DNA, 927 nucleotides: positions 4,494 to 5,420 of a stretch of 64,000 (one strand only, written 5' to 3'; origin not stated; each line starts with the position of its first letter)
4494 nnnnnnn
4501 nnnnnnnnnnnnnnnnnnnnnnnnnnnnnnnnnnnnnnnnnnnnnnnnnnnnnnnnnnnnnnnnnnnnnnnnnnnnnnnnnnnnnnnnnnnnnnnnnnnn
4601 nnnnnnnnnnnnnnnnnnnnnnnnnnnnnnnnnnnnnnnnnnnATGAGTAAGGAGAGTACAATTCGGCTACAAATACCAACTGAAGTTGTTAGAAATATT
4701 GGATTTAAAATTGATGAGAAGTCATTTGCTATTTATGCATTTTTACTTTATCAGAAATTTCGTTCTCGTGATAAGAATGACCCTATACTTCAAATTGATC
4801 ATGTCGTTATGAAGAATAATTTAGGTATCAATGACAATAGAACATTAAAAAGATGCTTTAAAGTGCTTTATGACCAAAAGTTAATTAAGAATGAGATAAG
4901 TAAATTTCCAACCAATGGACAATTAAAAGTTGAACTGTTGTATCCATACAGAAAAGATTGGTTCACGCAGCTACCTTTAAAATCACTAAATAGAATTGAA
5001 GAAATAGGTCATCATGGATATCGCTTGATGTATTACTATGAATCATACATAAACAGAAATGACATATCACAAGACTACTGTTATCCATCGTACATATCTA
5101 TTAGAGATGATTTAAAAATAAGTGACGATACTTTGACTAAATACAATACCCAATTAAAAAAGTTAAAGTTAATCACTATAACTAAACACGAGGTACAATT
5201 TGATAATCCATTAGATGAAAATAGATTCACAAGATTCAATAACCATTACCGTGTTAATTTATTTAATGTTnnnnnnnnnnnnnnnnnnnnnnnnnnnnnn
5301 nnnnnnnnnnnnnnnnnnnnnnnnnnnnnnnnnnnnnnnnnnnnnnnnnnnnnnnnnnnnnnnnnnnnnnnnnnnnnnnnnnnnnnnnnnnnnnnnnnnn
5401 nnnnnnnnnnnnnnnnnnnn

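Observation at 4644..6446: Paralogous DNA-binding gene pair, the second fused to a PD-(D/E)xK nuclease, separated by a 207-bp leader with direct repeats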

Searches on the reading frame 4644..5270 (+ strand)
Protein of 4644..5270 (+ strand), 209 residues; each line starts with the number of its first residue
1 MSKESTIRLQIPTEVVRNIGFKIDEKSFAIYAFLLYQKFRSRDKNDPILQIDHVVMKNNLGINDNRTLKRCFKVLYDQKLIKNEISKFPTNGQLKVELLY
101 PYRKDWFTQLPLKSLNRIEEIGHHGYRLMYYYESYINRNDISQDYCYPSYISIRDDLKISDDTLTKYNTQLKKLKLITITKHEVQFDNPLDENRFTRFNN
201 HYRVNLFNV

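Call 5: search_protein_families(library=pfam, proteins=[window:4644-5270:+], max_evalue=1)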
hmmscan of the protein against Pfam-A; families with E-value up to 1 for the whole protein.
window:4644-5270:+ (209 aa): 3 families
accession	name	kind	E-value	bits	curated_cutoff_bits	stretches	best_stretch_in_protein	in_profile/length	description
PF13482.12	RNase_H_2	-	0.016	15.6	22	1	76-141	69-140/165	RNase_H superfamily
PF24829.1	Phage_connect_2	-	0.036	14.8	24.3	1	153-203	45-92/105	Phage connector protein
PF13730.12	HTH_36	-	0.11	12.8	25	1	144-177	22-55/55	Helix-turn-helix domain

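Call 6: search_protein_families(library=phrogs, proteins=[window:4644-5270:+], max_evalue=0.01)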
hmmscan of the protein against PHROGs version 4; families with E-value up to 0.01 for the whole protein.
window:4644-5270:+ (209 aa): 5 families
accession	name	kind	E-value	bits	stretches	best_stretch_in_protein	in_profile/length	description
phrog_428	-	DNA, RNA and nucleotide metabolism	0.00079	19.7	0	144-182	124-162/455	replication initiation protein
phrog_15053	-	unknown function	0.0012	19.1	1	128-184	51-104/343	-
phrog_270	-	DNA, RNA and nucleotide metabolism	0.0055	17.1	1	122-185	44-105/383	replication initiation protein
phrog_186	-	DNA, RNA and nucleotide metabolism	0.0069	17.1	0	108-182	23-97/308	DnaD-like helicase loader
phrog_391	-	DNA, RNA and nucleotide metabolism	0.0097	16.6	0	137-183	29-73/298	replication initiation O-like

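Call 11: search_dna_similar(query=window:4644-5270:+, collection=phages, mode=protein, max_evalue=0.001)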
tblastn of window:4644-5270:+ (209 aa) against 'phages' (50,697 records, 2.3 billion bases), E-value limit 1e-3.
Records with a match: 1; places in all: 1; records where one place covers at least 80% of the query: 1.
Best place of each record, by identity: <60% 1.
By first word of the organism name: Psychrobacillus 1.
By host as written in the record: Psychrobacillus psychrodurans 1.
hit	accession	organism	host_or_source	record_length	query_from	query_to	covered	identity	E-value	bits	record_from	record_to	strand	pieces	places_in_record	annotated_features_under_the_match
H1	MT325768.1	Psychrobacillus phage Perkons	Psychrobacillus psychrodurans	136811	1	206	99%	44.3%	2e-39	148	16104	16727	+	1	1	hypothetical protein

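Call 12: get_annotated_region(hit=H1, flank=6000)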
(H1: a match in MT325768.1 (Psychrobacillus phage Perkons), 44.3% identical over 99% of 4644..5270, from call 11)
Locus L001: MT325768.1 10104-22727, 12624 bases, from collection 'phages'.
description: Psychrobacillus phage Perkons, complete genome.
organism: Psychrobacillus phage Perkons (NCBI taxid 2729574)
taxonomy: Viruses; Duplodnaviria; Heunggongvirae; Uroviricota; Caudoviricetes
host: Psychrobacillus psychrodurans; source: ice-free soil sample (4-10 cm depth) collected near Rasmussen hut; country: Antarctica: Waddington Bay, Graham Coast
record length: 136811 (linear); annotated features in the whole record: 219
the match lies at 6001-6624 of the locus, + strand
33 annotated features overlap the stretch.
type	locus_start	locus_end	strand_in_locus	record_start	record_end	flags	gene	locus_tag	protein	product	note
CDS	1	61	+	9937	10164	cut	-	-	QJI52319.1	hypothetical protein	ORF22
CDS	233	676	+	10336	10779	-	-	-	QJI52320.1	hypothetical protein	ORF23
CDS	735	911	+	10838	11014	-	-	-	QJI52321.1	hypothetical protein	ORF24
CDS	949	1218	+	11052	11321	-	-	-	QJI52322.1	hypothetical protein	ORF25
CDS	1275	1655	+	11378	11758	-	-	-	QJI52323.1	hypothetical protein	ORF26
CDS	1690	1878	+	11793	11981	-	-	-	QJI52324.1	hypothetical protein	ORF27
CDS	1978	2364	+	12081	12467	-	-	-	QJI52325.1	hypothetical protein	ORF28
CDS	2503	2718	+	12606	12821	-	-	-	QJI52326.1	HTH domain-containing protein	ORF29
CDS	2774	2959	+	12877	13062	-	-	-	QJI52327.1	hypothetical protein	ORF30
CDS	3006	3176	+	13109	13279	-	-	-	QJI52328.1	hypothetical protein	ORF31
CDS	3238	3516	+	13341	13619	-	-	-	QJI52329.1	hypothetical protein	ORF32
CDS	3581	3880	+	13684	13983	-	-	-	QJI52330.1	hypothetical protein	ORF33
CDS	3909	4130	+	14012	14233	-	-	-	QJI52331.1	hypothetical protein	ORF34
CDS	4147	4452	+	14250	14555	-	-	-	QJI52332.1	hypothetical protein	ORF35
CDS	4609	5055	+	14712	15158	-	-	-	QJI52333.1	Spx family transcriptional regulator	ORF36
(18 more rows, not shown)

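Call 16: search_protein_families(library=pfam, proteins=[L001:6001-6633:+, L001:6699-7682:+], max_evalue=0.1)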
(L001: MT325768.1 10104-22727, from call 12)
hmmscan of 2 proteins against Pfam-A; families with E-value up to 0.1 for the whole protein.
L001:6001-6633:+ (211 aa): 4 families
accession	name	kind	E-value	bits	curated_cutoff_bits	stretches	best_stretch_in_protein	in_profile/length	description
PF13730.12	HTH_36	-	0.00093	19.4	25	1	142-177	21-55/55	Helix-turn-helix domain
PF08279.18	HTH_11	-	0.0095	16.2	25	0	154-174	22-42/55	HTH domain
PF13309.12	HTH_22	-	0.013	15.9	29.6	1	149-167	43-61/63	HTH domain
PF24544.1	Ig_TPPC8_3rd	-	0.094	13.5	27.8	0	88-135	73-119/138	TPPC8 third Ig-like domain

L001:6699-7682:+ (328 aa): 2 families
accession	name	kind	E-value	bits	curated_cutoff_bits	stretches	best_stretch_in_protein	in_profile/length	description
PF25164.1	CoiA_N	-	1.8e-08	34.2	26.3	1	17-60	6-47/50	Competence protein CoiA, N-terminal domain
PF13119.11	DUF3973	-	0.01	16.3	25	0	69-84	11-28/40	Domain of unknown function (DUF3973)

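Call 21: find_homologous_proteins(query=window:4644-5270:+)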
Query window:4644-5270:+ (209 aa): 44 proteins with E <= 0.001 among 109 candidates.
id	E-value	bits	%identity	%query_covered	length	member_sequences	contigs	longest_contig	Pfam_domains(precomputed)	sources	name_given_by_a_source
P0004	5.4e-135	466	100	100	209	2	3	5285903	-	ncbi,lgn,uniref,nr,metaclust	ncbi:hypothetical protein FJQ98_16455 [Lysinibacillus agricola]|uniref:Uncharacterized protein n=1 T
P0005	2.5e-107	375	78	99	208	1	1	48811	-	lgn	-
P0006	3.4e-107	375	78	100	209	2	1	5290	-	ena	-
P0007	2.3e-104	366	77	100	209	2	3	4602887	-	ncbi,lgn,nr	ncbi:hypothetical protein GAG94_03420 [Lysinibacillus sphaericus]|nr:hypothetical protein GAG94_0342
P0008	3.4e-104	365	77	100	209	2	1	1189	-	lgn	-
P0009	1.9e-92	327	69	100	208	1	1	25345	-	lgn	-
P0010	1.2e-88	314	67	99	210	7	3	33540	-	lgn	-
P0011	1.5e-86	307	66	100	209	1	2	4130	-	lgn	-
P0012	3.4e-82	293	62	100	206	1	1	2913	-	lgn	-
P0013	6.2e-81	289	65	100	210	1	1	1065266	-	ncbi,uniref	ncbi:hypothetical protein ACQKNX_08000 [Lysinibacillus sp. NPDC093712]|uniref:hypothetical protein n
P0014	5.0e-80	286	61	99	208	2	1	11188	PF13730.13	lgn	-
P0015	1.7e-79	284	61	99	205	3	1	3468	-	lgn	-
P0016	2.4e-79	284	63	100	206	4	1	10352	-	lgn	-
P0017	3.1e-79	284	63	100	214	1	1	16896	PF13730.13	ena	-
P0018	1.7e-77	278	61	100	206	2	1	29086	-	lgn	-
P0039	9.1e-59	217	51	99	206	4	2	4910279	-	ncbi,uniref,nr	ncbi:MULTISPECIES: hypothetical protein [Lysinibacillus]|uniref:hypothetical protein n=1 Tax=Lysinib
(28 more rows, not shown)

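Call 25: find_encoding_contigs(protein=P0004, flank=10000, max_places=4)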
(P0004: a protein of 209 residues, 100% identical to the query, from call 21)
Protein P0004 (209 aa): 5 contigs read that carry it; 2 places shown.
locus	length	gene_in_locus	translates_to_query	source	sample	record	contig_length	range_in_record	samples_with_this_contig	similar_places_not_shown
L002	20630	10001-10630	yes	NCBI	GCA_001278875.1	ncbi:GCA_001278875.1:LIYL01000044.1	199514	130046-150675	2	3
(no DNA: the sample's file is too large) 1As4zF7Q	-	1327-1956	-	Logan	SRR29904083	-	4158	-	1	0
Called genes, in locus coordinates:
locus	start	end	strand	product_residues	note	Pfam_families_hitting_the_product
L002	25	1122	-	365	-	PF00712:DNA_pol3_beta, PF02767:DNA_pol3_beta_2, PF02768:DNA_pol3_beta_3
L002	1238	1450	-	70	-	-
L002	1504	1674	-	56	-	-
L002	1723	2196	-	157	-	-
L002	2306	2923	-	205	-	PF03118:RNA_pol_A_CTD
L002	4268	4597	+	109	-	-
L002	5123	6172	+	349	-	PF03235:GmrSD_N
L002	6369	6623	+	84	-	-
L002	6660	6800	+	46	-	-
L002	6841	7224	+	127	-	-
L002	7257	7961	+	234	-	PF18928:DUF5677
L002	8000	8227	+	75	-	-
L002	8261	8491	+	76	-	-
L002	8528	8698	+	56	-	-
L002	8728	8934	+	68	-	-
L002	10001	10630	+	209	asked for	-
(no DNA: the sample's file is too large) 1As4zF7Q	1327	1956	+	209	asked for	-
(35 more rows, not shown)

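Call 26: find_encoding_contigs(protein=P0007, flank=5000, max_places=2)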
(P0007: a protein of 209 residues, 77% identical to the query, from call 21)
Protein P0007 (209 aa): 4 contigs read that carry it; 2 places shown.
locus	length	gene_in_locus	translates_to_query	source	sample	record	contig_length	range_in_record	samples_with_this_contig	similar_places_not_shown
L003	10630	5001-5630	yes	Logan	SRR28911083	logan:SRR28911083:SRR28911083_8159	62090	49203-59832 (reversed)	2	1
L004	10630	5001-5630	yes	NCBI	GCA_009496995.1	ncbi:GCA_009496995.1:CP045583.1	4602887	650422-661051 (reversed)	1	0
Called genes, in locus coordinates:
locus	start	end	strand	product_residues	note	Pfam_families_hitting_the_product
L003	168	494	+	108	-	-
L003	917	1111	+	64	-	-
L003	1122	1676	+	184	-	-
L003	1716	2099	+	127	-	-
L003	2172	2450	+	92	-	-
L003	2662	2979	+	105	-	PF12844:HTH_19, PF13560:HTH_31 (weak), PF01381:HTH_3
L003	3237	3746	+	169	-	PF13328:HD_4 (weak)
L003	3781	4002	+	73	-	-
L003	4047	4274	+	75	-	-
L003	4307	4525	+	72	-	-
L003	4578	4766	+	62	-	-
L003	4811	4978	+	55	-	-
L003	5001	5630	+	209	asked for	-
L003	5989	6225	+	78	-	-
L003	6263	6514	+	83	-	-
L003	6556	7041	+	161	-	-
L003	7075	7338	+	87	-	-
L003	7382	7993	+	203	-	-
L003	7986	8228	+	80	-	-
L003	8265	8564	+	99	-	-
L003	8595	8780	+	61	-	-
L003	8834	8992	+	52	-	-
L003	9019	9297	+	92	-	-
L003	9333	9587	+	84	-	-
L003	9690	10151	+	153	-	PF13560:HTH_31, PF01381:HTH_3, PF12844:HTH_19 (weak)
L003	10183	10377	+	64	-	-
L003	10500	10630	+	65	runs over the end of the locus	-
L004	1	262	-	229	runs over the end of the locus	-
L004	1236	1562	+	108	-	-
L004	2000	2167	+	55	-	-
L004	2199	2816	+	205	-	PF10263:SprT-like (weak)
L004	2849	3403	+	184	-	-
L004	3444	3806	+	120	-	-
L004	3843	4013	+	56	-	-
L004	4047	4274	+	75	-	-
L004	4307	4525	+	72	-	-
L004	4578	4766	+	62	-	-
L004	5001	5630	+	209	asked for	-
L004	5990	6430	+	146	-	-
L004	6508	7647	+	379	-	PF04326:SLFN_AlbA_2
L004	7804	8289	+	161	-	-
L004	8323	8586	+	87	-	-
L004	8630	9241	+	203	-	-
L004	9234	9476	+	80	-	-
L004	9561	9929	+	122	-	PF09643:YopX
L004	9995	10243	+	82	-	-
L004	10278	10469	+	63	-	-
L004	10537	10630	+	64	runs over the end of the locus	-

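Call 27: find_encoding_contigs(protein=P0013, flank=5000, max_places=2)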
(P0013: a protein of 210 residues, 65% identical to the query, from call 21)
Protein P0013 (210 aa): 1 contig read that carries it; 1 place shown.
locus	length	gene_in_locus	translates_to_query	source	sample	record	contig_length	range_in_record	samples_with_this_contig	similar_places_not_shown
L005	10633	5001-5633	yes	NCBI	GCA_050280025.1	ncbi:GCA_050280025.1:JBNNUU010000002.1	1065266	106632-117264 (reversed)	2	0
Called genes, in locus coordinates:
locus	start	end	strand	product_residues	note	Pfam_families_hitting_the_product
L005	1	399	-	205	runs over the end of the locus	PF03118:RNA_pol_A_CTD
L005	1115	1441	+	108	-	-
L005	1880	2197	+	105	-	-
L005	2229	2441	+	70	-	-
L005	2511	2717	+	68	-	-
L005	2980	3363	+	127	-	-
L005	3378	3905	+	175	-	-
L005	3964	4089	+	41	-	-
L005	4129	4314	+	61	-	-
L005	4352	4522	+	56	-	-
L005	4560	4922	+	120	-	-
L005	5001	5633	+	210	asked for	-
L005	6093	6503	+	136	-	-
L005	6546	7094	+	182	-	-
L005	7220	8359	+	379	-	PF04326:SLFN_AlbA_2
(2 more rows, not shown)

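Call 28: find_encoding_contigs(protein=P0039, flank=5000, max_places=2)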
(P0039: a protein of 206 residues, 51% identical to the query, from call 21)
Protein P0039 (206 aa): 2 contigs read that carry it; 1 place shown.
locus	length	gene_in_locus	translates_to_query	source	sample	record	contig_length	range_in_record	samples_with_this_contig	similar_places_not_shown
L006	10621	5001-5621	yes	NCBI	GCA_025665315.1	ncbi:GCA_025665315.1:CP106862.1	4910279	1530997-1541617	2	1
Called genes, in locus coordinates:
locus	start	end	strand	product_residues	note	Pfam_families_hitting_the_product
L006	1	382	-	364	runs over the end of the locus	PF00712:DNA_pol3_beta, PF02767:DNA_pol3_beta_2, PF02768:DNA_pol3_beta_3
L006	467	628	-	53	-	-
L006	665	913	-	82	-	-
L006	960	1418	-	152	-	-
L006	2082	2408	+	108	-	-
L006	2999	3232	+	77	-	-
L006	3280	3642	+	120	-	-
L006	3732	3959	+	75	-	-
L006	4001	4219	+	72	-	-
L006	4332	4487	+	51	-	-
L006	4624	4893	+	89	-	PF04232:SpoVS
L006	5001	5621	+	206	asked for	-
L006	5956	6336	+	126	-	PF11672:DUF3268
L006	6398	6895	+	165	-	-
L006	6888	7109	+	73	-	-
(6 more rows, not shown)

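Call 44: search_solved_structures(query=A3, max_evalue=10, show_alignments=2)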
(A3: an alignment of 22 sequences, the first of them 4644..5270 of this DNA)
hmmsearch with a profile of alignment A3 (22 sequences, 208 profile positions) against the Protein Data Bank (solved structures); distinct sequences matched with E-value up to 10: 2.
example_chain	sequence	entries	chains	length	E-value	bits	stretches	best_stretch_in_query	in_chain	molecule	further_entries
8up5_P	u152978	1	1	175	0.98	12.4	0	21-63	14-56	KEOPS complex subunit Pcc1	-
8yvl_I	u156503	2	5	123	1.2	12.1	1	99-163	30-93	CAV-F34 heavy chain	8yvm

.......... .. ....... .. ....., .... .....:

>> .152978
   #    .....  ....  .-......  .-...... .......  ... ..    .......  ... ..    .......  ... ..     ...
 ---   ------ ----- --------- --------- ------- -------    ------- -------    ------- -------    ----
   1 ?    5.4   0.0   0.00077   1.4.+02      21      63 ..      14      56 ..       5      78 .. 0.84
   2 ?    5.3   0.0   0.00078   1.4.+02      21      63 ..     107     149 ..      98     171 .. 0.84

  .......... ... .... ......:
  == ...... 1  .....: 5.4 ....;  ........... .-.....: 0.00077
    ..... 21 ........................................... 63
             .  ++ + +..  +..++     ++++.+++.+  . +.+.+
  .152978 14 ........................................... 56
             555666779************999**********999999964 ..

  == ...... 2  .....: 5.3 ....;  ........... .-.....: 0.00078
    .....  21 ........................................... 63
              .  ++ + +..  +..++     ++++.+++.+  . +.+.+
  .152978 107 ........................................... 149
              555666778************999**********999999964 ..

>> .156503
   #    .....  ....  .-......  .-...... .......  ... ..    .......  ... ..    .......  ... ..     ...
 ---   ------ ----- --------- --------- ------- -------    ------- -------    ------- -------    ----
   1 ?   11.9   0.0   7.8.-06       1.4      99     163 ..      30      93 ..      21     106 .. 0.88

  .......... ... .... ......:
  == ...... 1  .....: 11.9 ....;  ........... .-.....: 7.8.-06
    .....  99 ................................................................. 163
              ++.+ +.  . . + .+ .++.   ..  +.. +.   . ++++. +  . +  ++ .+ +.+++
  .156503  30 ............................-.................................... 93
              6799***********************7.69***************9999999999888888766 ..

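Call 48: predict_structure(alignment_id=A3)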
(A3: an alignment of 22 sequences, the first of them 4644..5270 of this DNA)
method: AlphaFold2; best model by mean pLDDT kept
length: 209 residues; sequences in the alignment: 22
mean_pLDDT: 87.7   pTM: 0.85
mean pLDDT of the five models: 87.7, 86.6, 86.0, 85.5, 83.8
residues with pLDDT >= 90: 130; 70-90: 57; 50-70: 18; < 50: 4
segments of 3 or more residues with pLDDT < 50: 1-4
pLDDT, mean of each block of 10 residues (from residue 1): 66 95 97 93 84 92 92 97 91 90 89 90 97 88 83 94 96 95 64 60 90
secondary structure, 60 per line:
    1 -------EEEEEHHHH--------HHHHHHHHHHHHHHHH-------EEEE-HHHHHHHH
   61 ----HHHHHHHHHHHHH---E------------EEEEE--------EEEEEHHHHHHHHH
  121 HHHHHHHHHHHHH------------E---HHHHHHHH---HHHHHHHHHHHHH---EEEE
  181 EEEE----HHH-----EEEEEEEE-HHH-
elements in order: E8-12 H13-16 H25-40 E48-51 H53-60 H65-77 E94-98 E107-111 H112-133 H150-157 H161-173 E177-184 E197-204
